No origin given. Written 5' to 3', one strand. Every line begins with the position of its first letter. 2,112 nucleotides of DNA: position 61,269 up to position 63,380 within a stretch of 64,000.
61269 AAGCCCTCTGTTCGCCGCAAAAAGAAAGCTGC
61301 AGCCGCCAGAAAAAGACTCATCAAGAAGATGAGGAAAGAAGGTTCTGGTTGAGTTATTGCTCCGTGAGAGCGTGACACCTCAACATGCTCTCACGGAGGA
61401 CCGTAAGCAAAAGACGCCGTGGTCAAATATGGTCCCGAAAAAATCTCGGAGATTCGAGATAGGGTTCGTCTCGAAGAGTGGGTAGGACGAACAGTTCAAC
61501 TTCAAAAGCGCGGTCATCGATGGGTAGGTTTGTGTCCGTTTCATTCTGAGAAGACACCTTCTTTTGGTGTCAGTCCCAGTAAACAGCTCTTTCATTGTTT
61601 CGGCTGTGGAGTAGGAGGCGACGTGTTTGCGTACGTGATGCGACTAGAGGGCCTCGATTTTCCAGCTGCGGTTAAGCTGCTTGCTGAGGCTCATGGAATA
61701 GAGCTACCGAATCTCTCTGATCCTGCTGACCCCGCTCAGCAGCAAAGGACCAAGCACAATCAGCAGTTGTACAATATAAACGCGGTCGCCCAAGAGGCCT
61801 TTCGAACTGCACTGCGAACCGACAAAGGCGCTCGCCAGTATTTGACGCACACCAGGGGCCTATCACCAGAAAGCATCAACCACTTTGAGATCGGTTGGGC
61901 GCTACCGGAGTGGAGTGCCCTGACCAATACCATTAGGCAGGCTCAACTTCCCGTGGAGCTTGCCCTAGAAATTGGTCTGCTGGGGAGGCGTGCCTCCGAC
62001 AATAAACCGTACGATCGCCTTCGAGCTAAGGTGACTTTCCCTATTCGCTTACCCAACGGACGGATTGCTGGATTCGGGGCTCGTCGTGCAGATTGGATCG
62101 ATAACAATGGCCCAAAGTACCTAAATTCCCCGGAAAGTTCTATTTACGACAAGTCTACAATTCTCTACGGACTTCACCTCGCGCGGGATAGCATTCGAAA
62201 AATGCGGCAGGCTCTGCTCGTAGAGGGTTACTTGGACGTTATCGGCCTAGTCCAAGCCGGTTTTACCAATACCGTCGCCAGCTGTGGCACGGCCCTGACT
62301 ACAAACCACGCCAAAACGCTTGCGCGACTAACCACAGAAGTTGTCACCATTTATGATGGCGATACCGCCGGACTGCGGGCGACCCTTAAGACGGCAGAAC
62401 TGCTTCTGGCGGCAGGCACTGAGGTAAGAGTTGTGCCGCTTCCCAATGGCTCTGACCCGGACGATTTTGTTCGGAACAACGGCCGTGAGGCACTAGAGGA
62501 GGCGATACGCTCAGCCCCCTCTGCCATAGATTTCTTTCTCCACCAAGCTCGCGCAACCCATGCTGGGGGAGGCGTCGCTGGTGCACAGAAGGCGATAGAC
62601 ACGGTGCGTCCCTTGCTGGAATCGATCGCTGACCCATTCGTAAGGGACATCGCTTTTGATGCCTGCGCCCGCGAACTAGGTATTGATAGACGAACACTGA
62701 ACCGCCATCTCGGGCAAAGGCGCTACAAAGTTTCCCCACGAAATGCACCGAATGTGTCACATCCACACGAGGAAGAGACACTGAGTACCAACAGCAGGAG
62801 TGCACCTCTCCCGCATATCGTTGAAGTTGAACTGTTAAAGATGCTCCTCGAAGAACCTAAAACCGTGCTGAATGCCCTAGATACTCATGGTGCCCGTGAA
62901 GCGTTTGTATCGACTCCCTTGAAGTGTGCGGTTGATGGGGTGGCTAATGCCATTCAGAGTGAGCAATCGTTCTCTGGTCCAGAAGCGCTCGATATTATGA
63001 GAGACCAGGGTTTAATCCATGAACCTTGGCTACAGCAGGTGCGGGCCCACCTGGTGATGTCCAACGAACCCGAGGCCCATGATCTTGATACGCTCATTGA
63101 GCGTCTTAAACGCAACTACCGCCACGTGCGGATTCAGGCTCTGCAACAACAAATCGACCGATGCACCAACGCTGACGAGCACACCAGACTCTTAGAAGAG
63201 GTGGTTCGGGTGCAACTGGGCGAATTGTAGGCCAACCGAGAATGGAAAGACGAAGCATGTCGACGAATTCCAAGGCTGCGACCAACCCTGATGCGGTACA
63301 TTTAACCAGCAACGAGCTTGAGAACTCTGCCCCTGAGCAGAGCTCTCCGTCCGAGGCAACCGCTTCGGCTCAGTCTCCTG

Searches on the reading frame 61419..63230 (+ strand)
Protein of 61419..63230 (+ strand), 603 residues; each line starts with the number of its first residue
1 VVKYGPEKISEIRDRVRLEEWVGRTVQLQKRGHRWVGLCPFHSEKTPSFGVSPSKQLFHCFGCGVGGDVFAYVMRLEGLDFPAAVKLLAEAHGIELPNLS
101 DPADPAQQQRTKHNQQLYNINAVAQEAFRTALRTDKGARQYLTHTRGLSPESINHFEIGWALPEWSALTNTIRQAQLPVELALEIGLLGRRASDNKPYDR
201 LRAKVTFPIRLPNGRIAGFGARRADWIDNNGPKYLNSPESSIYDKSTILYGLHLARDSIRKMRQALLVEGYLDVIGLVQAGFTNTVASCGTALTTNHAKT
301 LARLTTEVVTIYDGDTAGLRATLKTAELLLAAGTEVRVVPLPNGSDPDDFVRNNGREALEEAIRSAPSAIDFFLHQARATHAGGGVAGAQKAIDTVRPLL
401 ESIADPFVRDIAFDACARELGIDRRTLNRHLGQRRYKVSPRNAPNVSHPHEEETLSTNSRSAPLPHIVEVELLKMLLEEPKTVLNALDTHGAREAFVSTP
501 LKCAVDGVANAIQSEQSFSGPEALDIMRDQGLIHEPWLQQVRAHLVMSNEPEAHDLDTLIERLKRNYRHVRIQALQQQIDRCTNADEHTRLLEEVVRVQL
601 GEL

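Call 22: search_protein_families(library=pfam, proteins=[window:61419-63230:+])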
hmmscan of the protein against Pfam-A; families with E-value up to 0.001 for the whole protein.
window:61419-63230:+ (603 aa): 8 families
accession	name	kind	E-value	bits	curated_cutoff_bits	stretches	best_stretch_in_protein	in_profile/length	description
PF01807.25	Zn_ribbon_DnaG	-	8e-32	109.4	24.9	1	7-98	4-95/98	CHC2 zinc finger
PF08275.17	DNAG_N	-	3.1e-31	108.6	26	1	128-255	2-127/128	DNA primase catalytic core, N-terminal domain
PF13155.12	Toprim_2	-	1.7e-20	73.6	22.1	1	267-350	2-87/88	Toprim-like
PF13662.12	Toprim_4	-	6.3e-16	58.8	25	1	264-339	2-84/85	Toprim domain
PF13362.12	Toprim_3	-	1.4e-10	41.9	27.2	1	266-357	3-95/95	Toprim domain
PF01751.28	Toprim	-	6.5e-10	39.5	23.1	1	266-339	3-94/96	Toprim domain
PF10410.14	DnaB_bind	-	7.5e-07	29.8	20.6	1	370-424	1-55/56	DnaB-helicase binding domain of primase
PF08278.16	DnaG_DnaB_bind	-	0.00028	21.7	29.1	1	471-591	3-121/124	DNA primase DnaG DnaB-binding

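Call 28: find_encoding_contigs(protein=window:61419-63230:+, flank=10000, max_places=6)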
Protein window:61419-63230:+ (603 aa): 1 contig read that carries it; 1 place shown.
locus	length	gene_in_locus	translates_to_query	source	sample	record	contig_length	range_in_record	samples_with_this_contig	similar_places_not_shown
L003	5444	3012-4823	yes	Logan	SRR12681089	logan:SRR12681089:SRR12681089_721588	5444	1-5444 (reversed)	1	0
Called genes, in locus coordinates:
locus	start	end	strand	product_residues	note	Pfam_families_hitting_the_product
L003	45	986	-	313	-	PF01073:3Beta_HSD, PF01370:Epimerase, PF02719:Polysacc_synt_2, PF07993:NAD_binding_4, PF13460:NAD_binding_10, PF16363:GDP_Man_Dehyd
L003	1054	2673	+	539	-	PF00069:Pkinase, PF07714:PK_Tyr_Ser-Thr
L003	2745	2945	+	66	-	PF01165:Ribosomal_S21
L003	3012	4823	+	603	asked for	PF01807:Zn_ribbon_DnaG, PF08275:DNAG_N, PF01751:Toprim, PF13362:Toprim_3, PF13662:Toprim_4, PF13155:Toprim_2, PF10410:DnaB_bind (weak)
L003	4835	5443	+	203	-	?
